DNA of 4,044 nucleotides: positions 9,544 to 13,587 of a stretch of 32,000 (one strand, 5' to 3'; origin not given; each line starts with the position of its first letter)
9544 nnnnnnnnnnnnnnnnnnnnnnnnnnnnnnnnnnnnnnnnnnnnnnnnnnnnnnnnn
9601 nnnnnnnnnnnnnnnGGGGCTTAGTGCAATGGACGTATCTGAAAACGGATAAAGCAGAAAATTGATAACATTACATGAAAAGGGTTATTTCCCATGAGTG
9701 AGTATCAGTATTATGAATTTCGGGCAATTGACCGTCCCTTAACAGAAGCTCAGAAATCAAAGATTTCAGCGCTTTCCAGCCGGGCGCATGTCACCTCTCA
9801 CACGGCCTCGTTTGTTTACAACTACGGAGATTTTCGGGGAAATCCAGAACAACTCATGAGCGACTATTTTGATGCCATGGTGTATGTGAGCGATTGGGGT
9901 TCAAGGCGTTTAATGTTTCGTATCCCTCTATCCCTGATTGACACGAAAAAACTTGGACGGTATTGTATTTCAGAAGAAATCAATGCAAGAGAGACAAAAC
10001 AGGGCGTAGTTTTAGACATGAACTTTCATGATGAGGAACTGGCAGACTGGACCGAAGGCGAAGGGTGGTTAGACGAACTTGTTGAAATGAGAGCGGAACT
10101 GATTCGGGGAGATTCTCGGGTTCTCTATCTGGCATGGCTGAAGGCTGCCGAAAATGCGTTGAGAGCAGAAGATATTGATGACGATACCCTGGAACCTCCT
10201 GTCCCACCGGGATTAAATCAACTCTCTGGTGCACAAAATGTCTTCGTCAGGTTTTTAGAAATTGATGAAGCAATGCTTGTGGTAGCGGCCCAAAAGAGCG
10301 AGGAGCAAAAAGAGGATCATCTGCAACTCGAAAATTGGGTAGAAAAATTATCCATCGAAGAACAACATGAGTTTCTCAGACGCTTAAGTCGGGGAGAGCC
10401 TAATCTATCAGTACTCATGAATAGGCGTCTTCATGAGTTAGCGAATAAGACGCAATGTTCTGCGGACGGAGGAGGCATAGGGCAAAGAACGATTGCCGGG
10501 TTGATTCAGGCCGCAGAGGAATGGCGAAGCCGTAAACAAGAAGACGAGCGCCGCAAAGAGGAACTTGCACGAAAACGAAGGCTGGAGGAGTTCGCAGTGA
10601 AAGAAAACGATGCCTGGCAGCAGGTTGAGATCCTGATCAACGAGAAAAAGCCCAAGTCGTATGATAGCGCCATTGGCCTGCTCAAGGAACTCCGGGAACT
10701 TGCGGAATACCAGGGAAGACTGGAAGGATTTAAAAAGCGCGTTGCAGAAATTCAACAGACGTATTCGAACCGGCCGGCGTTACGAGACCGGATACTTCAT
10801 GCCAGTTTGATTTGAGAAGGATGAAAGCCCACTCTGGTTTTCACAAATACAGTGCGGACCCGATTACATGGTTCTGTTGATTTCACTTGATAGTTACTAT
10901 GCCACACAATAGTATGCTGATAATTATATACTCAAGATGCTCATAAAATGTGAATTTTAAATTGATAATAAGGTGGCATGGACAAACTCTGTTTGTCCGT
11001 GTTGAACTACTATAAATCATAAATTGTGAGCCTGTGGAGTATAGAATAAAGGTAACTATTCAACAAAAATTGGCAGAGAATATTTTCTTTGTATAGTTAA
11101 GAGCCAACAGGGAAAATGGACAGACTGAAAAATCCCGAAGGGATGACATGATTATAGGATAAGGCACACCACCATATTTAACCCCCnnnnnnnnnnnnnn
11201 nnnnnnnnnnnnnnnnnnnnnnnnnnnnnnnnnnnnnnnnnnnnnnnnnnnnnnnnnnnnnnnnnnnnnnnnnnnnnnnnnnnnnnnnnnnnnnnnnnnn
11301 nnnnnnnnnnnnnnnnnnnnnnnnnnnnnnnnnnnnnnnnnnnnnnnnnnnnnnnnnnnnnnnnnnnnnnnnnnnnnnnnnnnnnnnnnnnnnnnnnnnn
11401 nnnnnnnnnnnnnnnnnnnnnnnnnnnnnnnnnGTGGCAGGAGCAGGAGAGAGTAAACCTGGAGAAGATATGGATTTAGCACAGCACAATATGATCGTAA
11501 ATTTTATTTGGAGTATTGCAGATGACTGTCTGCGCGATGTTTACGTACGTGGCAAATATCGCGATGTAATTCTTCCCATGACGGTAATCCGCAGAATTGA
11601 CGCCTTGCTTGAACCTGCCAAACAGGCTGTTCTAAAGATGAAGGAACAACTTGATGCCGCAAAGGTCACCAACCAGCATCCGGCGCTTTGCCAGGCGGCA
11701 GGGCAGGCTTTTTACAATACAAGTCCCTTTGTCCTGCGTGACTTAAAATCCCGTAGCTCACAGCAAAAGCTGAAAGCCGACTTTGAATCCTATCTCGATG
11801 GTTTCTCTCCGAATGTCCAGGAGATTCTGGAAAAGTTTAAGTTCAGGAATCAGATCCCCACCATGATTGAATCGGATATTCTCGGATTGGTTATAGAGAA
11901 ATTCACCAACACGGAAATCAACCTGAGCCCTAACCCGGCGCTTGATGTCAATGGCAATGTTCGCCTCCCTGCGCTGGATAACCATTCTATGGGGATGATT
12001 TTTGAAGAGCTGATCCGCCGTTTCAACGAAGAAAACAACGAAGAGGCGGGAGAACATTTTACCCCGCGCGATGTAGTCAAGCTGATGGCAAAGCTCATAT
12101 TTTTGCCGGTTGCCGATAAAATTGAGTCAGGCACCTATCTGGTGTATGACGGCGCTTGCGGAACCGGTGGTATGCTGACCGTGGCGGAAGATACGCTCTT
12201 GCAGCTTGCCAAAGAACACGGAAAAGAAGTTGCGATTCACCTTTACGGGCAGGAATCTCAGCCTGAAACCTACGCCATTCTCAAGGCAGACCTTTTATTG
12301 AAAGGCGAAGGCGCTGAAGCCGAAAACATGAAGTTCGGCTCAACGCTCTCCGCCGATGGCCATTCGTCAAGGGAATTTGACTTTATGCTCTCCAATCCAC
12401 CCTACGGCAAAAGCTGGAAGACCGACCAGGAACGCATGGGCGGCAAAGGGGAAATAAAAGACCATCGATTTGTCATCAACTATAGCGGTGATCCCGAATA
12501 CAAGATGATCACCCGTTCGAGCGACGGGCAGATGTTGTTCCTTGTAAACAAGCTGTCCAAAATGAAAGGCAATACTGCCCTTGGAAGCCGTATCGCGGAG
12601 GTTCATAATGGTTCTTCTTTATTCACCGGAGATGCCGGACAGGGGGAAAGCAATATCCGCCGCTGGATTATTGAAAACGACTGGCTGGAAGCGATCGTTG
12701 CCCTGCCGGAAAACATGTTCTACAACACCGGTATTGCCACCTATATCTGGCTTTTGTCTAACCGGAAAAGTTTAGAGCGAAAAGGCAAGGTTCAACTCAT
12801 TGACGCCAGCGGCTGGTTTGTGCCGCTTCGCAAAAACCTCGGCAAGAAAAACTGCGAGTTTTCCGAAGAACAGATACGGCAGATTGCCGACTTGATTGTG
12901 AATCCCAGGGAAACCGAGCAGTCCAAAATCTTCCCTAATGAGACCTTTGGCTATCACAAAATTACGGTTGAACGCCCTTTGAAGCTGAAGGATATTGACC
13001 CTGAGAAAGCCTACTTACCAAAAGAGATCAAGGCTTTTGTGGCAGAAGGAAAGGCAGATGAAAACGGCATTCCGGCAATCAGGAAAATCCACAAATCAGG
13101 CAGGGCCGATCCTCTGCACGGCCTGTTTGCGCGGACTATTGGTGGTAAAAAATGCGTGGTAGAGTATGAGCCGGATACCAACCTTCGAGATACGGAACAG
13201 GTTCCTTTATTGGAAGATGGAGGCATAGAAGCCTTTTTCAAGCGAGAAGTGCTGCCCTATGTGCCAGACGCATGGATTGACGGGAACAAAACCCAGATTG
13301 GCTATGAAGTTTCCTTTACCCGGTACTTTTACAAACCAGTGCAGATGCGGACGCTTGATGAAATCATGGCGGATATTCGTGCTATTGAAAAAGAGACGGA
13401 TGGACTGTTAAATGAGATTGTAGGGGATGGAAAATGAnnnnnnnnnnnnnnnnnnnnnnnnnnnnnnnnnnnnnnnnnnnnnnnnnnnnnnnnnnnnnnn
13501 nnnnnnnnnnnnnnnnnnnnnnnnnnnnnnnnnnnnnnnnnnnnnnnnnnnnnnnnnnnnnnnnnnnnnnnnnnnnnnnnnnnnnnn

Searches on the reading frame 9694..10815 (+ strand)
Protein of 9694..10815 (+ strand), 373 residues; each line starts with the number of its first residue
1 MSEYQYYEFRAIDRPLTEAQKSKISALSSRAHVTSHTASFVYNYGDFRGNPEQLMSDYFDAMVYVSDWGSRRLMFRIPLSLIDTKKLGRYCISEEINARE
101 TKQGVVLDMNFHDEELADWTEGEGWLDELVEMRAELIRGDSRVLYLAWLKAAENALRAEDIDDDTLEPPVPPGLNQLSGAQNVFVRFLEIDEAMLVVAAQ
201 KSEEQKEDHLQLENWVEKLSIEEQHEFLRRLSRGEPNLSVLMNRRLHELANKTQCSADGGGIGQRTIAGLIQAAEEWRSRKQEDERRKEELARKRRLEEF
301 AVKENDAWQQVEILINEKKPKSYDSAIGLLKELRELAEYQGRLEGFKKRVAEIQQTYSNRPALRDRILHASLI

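Call 9: search_protein_families(library=pfam, proteins=[window:9694-10815:+])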
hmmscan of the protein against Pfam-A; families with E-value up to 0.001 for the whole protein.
window:9694-10815:+ (373 aa): 0 families

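Call 12: search_protein_families(library=ncbifam, proteins=[window:9694-10815:+])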
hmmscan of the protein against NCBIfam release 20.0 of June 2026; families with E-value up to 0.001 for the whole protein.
window:9694-10815:+ (373 aa): 0 families

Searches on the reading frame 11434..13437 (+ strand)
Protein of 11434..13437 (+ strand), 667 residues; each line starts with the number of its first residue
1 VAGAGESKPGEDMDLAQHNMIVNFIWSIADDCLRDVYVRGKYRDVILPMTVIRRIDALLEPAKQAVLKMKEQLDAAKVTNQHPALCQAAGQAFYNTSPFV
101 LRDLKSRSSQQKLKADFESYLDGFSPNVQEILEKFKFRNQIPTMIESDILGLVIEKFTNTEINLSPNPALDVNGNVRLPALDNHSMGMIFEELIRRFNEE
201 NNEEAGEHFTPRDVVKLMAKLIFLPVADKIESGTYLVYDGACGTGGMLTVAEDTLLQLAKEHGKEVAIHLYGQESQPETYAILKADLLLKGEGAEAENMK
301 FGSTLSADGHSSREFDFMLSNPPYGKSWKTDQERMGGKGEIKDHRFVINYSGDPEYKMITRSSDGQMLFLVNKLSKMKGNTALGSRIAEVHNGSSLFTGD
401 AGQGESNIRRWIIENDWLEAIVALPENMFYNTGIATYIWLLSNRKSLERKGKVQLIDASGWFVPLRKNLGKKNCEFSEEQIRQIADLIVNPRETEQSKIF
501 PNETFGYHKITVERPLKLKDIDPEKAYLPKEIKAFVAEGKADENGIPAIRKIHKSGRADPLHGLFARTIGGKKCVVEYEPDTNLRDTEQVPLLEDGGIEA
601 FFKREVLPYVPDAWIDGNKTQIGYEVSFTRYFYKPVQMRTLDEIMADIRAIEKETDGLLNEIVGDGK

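Call 9: search_protein_families(library=pfam, proteins=[window:11434-13437:+])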
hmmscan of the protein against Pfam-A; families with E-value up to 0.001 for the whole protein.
window:11434-13437:+ (667 aa): 2 families
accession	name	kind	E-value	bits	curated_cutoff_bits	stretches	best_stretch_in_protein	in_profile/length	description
PF02384.22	N6_Mtase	-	1.9e-51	175.7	20.4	1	183-494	3-278/311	N-6 DNA Methylase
PF12161.14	HsdM_N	-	2.5e-22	80.4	24.5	1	22-157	2-135/135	HsdM N-terminal domain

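Call 84: find_homologous_proteins(query=window:11470-13437:+, max_evalue=1e-50)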
Query window:11470-13437:+ (655 aa): 8000 proteins with E <= 1e-50 among 8000 candidates; the best 120 are listed.
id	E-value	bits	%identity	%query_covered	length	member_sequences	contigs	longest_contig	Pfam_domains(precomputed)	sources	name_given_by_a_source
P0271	0.0e+0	1497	100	100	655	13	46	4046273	PF02384.23,PF12161.15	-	-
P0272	0.0e+0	1453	97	100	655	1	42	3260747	PF02384.23,PF12161.15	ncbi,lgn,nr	ncbi:putative type I restriction enzymeP M protein [Candidatus Brocadiaceae bacterium B188]|nr:SAM-d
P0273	0.0e+0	1434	95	100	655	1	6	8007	PF02384.23,PF12161.15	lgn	-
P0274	0.0e+0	1433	95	100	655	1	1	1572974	PF02384.23,PF12161.15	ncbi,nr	ncbi:MAG: SAM-dependent DNA methyltransferase [Planctomycetia bacterium]|nr:SAM-dependent DNA methyl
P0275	0.0e+0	1432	95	100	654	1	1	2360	PF02384.23,PF12161.15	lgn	-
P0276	0.0e+0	1432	95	100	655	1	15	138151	PF02384.23,PF12161.15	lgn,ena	-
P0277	0.0e+0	1432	95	100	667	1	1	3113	PF02384.23,PF12161.15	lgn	-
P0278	0.0e+0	1432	95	100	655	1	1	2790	PF02384.23,PF12161.15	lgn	-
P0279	0.0e+0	1427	95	100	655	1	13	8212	PF02384.23,PF12161.15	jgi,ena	-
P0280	0.0e+0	1426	95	100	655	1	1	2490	PF02384.23,PF12161.15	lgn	-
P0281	0.0e+0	1425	95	100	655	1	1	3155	PF02384.23,PF12161.15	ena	-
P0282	0.0e+0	1424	95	100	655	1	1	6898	PF02384.23,PF12161.15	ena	-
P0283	0.0e+0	1424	95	100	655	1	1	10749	PF02384.23,PF12161.15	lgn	-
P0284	0.0e+0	1422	95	100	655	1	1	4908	PF02384.23,PF12161.15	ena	-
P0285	0.0e+0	1422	94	100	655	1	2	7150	PF02384.23,PF12161.15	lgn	-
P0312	0.0e+0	1322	87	100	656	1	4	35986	PF02384.23,PF12161.15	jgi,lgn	jgi:type I restriction enzyme M protein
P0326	0.0e+0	1261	83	100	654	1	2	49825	PF02384.23,PF12161.15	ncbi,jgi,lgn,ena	ncbi:MAG: class I SAM-dependent DNA methyltransferase [Bacteroidales bacterium]|jgi:type I restricti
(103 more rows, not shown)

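Call 86: find_encoding_contigs(protein=P0312, flank=3500, max_places=2)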
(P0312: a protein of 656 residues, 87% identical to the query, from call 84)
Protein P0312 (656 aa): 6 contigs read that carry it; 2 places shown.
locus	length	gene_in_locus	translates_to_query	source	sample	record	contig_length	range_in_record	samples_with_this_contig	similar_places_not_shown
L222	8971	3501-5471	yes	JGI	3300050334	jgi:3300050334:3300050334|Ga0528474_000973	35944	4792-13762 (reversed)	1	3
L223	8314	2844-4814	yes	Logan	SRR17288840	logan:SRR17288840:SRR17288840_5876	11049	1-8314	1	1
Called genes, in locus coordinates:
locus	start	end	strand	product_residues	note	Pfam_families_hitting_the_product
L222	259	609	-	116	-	-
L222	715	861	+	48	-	PF05534:HicB (weak), PF07878:RHH_5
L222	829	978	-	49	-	-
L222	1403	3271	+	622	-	PF03235:GmrSD_N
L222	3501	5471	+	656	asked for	PF12161:HsdM_N, PF02384:N6_Mtase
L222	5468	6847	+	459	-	PF01420:Methylase_S (faint)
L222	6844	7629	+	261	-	-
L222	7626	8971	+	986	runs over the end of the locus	PF04313:HSDR_N, PF00270:DEAD (weak), PF04851:ResIII, PF18766:SWI2_SNF2, PF22679:T1R_D3-like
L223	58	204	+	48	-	PF05534:HicB (weak), PF07878:RHH_5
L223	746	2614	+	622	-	PF03235:GmrSD_N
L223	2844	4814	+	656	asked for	PF12161:HsdM_N, PF02384:N6_Mtase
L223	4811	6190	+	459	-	PF01420:Methylase_S (faint)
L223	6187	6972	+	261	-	-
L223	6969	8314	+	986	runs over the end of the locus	PF04313:HSDR_N, PF00270:DEAD (weak), PF04851:ResIII, PF18766:SWI2_SNF2, PF22679:T1R_D3-like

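Call 87: find_encoding_contigs(protein=P0326, flank=3500, max_places=2)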
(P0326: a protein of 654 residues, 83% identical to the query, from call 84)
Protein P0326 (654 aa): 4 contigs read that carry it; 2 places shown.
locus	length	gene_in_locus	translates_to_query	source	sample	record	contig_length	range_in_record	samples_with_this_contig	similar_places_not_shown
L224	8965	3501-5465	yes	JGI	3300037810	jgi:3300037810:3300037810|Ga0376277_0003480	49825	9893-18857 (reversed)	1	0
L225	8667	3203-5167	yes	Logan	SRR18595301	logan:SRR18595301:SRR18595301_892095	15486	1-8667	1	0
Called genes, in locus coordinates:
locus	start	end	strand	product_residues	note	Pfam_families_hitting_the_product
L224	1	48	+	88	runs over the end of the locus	-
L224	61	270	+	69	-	-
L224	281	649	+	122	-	-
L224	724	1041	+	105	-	-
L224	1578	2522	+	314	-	-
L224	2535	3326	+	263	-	-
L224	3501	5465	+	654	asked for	PF12161:HsdM_N, PF02384:N6_Mtase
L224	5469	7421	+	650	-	PF03235:GmrSD_N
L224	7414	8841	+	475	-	PF01420:Methylase_S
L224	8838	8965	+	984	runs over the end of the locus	PF04313:HSDR_N, PF00270:DEAD (weak), PF04851:ResIII, PF18766:SWI2_SNF2, PF22679:T1R_D3-like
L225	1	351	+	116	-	?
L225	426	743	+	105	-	-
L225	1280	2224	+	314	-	-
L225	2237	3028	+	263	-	-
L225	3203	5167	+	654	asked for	PF12161:HsdM_N, PF02384:N6_Mtase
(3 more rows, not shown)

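Call 88: find_encoding_contigs(protein=P0274, flank=3500, max_places=2)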
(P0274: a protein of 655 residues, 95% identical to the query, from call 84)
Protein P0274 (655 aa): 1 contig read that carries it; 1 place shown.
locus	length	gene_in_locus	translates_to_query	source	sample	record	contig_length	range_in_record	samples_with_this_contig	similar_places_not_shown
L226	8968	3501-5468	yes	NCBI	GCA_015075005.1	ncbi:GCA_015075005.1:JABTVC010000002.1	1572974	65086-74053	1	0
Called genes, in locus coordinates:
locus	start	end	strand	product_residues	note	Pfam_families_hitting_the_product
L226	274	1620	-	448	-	PF03951:Gln-synt_N, PF00120:Gln-synt_C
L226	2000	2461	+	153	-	PF03473:MOSC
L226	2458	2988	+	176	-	PF00994:MoCF_biosynth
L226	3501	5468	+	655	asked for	PF12161:HsdM_N, PF02384:N6_Mtase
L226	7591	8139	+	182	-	-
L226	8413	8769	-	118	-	-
